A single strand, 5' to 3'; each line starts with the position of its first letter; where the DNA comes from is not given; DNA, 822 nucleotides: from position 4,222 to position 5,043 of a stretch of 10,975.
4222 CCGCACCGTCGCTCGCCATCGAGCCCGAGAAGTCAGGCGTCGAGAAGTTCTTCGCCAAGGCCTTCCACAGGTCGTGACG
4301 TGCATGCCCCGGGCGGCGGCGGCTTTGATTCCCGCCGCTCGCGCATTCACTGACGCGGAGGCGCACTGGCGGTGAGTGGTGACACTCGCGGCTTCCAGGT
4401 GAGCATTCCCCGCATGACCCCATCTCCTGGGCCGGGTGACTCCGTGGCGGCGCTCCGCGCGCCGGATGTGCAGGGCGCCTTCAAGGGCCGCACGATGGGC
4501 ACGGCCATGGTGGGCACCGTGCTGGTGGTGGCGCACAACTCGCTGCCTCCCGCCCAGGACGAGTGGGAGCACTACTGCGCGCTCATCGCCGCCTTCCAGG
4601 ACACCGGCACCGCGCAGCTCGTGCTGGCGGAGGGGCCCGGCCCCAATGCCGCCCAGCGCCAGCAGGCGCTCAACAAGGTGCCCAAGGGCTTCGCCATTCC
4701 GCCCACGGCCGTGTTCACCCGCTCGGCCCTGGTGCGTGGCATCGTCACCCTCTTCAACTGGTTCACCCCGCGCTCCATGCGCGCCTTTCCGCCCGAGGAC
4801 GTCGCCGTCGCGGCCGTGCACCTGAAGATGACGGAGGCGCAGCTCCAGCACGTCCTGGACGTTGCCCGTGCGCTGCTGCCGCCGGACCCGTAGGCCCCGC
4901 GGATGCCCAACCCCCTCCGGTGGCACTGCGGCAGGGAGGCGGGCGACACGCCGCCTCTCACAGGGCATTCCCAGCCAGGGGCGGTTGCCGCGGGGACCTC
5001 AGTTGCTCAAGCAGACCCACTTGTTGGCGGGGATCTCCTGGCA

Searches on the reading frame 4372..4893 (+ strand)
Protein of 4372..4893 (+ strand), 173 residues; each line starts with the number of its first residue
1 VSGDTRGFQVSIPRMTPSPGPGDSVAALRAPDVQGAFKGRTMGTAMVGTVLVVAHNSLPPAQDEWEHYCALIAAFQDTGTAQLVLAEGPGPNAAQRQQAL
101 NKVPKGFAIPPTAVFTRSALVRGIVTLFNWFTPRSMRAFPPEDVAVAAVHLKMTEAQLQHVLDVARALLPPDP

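Call 3: search_protein_families(library=pfam, proteins=[window:4372-4893:+], max_evalue=0.1)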
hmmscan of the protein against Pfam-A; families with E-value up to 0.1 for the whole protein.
window:4372-4893:+ (173 aa): 0 families

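Call 4: search_protein_families(library=ncbifam, proteins=[window:4372-4893:+], max_evalue=0.1)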
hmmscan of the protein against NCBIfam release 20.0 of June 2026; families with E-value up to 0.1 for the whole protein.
window:4372-4893:+ (173 aa): 0 families

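Call 7: find_homologous_proteins(query=window:4372-4893:+)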
Query window:4372-4893:+ (173 aa): 28 proteins with E <= 0.001 among 738 candidates.
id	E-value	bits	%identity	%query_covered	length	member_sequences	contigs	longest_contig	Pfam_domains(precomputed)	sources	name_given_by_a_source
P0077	1.2e-92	326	94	92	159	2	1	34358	-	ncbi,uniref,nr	ncbi:STAS/SEC14 domain-containing protein [Corallococcus llansteffanensis]|uniref:STAS/SEC14 domain-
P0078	1.4e-91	323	93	92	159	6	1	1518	-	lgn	-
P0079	1.1e-88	313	91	92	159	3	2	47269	-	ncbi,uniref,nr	ncbi:STAS/SEC14 domain-containing protein [Corallococcus praedator]|uniref:STAS/SEC14 domain-contain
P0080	1.6e-72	261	74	93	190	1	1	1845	-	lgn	-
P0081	1.0e-70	255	73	92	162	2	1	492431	-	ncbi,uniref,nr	ncbi:STAS/SEC14 domain-containing protein [Pyxidicoccus trucidator]|uniref:STAS/SEC14 domain-contain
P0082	7.7e-68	245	71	92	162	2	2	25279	-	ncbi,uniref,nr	ncbi:STAS/SEC14 domain-containing protein [Pyxidicoccus fallax]|uniref:STAS/SEC14 domain-containing 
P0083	3.9e-65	237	68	84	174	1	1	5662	-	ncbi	ncbi:STAS/SEC14 domain-containing protein [Pyxidicoccus sp. 3LFB2]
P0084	1.3e-64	235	67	92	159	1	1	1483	-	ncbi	-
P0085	2.0e-64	234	67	92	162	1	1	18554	-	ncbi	ncbi:STAS/SEC14 domain-containing protein [Pyxidicoccus sp. 3LFB2]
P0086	8.6e-61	223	68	88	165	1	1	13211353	-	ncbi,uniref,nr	ncbi:STAS/SEC14 domain-containing protein [Pyxidicoccus parkwayensis]|uniref:STAS/SEC14 domain-conta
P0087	8.7e-61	223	66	91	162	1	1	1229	-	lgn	-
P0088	3.6e-59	217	69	85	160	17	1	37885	-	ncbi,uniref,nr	ncbi:STAS/SEC14 domain-containing protein [Corallococcus sp. CA054B]|uniref:STAS/SEC14 domain-contai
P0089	4.5e-59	217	68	84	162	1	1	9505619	-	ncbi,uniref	ncbi:STAS/SEC14 domain-containing protein [Myxococcus sp. Y35]|uniref:STAS/SEC14 domain-containing p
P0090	2.2e-58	215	65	92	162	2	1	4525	-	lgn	-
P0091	2.3e-58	215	68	83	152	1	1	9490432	-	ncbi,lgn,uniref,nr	ncbi:hypothetical protein A176_000541 [Myxococcus hansupus]|uniref:STAS/SEC14 domain-containing prot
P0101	1.3e-41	160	52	83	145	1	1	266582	-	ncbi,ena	-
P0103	1.8e-14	72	38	69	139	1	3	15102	-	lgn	-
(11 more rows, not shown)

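Call 18: find_encoding_contigs(protein=P0077, flank=8000, max_places=2)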
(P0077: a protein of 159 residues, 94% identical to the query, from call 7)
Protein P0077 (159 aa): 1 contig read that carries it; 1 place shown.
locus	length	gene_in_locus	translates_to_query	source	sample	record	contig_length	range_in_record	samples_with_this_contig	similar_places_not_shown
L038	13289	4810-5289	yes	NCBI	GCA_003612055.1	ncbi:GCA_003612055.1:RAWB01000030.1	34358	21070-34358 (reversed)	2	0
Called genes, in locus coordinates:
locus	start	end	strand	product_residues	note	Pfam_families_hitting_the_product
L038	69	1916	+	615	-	PF01435:Peptidase_M48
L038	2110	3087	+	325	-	-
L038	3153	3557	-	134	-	PF01042:Ribonuc_L-PSP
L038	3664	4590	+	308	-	PF00126:HTH_1, PF03466:LysR_substrate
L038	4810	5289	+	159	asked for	-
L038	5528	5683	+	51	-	-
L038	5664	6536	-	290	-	PF00892:EamA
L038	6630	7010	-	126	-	-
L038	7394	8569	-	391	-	PF05048:NosD (faint), PF13229:Beta_helix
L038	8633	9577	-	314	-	-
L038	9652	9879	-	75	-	-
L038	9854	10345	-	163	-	-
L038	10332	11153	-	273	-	PF00561:Abhydrolase_1 (weak), PF12697:Abhydrolase_6, PF12146:Hydrolase_4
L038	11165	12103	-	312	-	PF04542:Sigma70_r2, PF22029:PhyR_sigma2 (weak), PF08281:Sigma70_r4_2, PF04545:Sigma70_r4 (weak)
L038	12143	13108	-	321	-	PF04542:Sigma70_r2, PF08281:Sigma70_r4_2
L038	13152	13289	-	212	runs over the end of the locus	PF01370:Epimerase (weak), PF05368:NmrA, PF13460:NAD_binding_10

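Call 19: find_encoding_contigs(protein=P0081, flank=8000, max_places=2)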
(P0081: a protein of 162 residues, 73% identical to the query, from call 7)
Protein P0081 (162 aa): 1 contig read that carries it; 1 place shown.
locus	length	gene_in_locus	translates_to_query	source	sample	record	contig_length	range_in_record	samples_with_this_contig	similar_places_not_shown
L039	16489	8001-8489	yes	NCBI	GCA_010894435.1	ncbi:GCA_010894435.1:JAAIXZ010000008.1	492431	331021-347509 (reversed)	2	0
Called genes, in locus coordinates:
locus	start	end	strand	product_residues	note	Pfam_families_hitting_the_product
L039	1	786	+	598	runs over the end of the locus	-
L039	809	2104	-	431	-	-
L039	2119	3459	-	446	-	-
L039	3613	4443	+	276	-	-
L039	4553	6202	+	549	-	-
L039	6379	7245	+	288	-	PF26549:Tricorn_N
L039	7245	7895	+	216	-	PF01551:Peptidase_M23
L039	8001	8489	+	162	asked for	-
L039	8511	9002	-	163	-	-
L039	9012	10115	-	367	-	-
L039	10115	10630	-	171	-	PF09684:Tail_P2_I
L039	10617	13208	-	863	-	-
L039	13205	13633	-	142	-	PF04965:GPW_gp25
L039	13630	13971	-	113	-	-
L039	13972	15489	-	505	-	PF05954:Phage_GPD, PF04717:Phage_base_V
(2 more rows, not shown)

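Call 20: find_encoding_contigs(protein=P0091, flank=8000, max_places=2)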
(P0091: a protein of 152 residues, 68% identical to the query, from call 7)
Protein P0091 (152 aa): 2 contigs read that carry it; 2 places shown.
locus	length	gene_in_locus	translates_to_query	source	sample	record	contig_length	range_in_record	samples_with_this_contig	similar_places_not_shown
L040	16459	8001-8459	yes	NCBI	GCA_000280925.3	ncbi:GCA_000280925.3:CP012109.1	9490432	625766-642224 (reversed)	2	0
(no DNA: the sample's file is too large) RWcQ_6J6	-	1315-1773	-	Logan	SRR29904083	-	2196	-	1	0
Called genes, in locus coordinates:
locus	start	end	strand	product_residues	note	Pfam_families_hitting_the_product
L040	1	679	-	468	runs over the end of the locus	PF01565:FAD_binding_4, PF02913:FAD-oxidase_C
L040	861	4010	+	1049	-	PF13620:CarboxypepD_reg, PF13715:CarbopepD_reg_2, PF13620:CarboxypepD_reg, PF13620:CarboxypepD_reg, PF13715:CarbopepD_reg_2, PF13620:CarboxypepD_reg, PF13715:CarbopepD_reg_2, PF13620:CarboxypepD_reg, +26 more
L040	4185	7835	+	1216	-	PF13620:CarboxypepD_reg, PF13715:CarbopepD_reg_2, PF13620:CarboxypepD_reg, PF13715:CarbopepD_reg_2, PF13620:CarboxypepD_reg, PF13620:CarboxypepD_reg, PF13715:CarbopepD_reg_2, PF13620:CarboxypepD_reg, +30 more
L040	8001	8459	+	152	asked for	-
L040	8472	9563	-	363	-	-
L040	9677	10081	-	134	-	-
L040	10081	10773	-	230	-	PF13620:CarboxypepD_reg (weak)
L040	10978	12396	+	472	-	PF04389:Peptidase_M28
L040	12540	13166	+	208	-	-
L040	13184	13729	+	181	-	-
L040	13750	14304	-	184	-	PF04116:FA_hydroxylase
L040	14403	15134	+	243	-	PF00440:TetR_N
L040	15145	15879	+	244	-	PF01464:SLT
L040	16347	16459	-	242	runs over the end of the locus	PF01182:Glucosamine_iso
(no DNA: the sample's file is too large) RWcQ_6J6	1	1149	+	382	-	?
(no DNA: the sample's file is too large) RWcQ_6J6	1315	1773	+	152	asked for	-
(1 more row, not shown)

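Call 41: search_protein_families(library=pfam, proteins=[window:4414-4893:+, P0081, P0091, P0101, P0103], max_evalue=10)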
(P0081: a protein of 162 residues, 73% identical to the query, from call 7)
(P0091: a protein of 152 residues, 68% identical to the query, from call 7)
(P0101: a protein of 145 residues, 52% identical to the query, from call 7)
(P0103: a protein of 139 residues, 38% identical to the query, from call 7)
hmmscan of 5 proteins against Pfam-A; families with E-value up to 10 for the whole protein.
window:4414-4893:+ (159 aa): 1 family
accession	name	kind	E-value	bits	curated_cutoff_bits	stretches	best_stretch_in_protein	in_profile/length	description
PF11964.13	SpoIIAA-like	-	0.16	13.1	25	1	95-133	63-101/106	SpoIIAA-like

P0081 (162 aa): 1 family
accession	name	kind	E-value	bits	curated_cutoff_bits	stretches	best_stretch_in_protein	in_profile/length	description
PF24410.1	wHTH-HSP90_Na-assoc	-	0.49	11.2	23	1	127-148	26-47/55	wHTH-Hsp90_Na associated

P0091 (152 aa): 0 families

P0101 (145 aa): 0 families

P0103 (139 aa): 1 family
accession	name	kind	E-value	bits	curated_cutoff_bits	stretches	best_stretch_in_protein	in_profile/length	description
PF11964.13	SpoIIAA-like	-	0.00025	22.1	25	1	36-115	28-104/106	SpoIIAA-like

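Call 44: search_solved_structures(query=A3, max_evalue=10)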
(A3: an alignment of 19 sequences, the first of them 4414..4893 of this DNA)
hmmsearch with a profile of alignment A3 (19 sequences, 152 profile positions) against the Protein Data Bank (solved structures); distinct sequences matched with E-value up to 10: 6.
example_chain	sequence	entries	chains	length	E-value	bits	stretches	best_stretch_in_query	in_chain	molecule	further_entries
8glt_1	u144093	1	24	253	0.28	14.1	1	24-147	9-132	C2-chlorophyll-comp_O32-15_ctermHis, polyalanine model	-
3rhb_A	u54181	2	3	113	0.49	13.2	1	32-94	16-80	Glutaredoxin-C5, chloroplastic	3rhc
4w5k_A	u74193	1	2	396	0.58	13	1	31-56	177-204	Aspartate aminotransferase, mitochondrial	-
4eu1_A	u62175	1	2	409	0.6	13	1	31-56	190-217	Mitochondrial aspartate aminotransferase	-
1sfs_A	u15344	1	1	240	1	12.2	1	39-78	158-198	Hypothetical protein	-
5for_A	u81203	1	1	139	1.6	11.6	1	38-73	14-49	PHOSPHOINOSITIDE 3-KINASE ADAPTER PROTEIN 1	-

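Call 51: predict_structure(alignment_id=A3)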
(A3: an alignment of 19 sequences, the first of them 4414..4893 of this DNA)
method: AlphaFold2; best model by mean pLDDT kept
length: 159 residues; sequences in the alignment: 19
mean_pLDDT: 86.1   pTM: 0.82
mean pLDDT of the five models: 86.1, 85.7, 85.3, 81.6, 80.6
residues with pLDDT >= 90: 85; 70-90: 59; 50-70: 7; < 50: 8
segments of 3 or more residues with pLDDT < 50: 1-8
pLDDT, mean of each block of 10 residues (from residue 1): 46 89 94 95 92 90 89 85 84 85 87 69 91 95 96 90
secondary structure, 60 per line:
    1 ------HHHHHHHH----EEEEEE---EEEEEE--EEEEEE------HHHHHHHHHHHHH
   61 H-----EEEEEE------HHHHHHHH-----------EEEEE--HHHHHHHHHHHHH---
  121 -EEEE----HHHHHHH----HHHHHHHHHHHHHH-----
elements in order: H7-14 E19-24 E28-33 E36-41 H48-61 E67-72 H79-86 E98-102 H105-117 E122-125 H130-136 H141-154

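Call 68: search_protein_families(library=pfam, proteins=[L038:2110-3087:+], max_evalue=1)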
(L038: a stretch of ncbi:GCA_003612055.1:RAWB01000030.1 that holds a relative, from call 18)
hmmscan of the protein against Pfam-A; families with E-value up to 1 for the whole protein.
L038:2110-3087:+ (325 aa): 0 families

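Call 91: search_protein_families(library=padloc, proteins=[window:4414-4893:+], max_evalue=0.01)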
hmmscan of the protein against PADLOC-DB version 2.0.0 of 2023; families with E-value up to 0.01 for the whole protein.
window:4414-4893:+ (159 aa): 0 families

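Call 92: search_protein_families(library=phrogs, proteins=[window:4414-4893:+], max_evalue=0.01)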
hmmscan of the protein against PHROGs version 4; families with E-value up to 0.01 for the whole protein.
window:4414-4893:+ (159 aa): 0 families

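Call 93: search_protein_families(library=ncbifam, proteins=[L038:2110-3087:+], max_evalue=0.01)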
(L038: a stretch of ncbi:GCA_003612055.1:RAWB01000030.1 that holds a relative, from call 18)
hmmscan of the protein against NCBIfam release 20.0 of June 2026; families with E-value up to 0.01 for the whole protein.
L038:2110-3087:+ (325 aa): 0 families
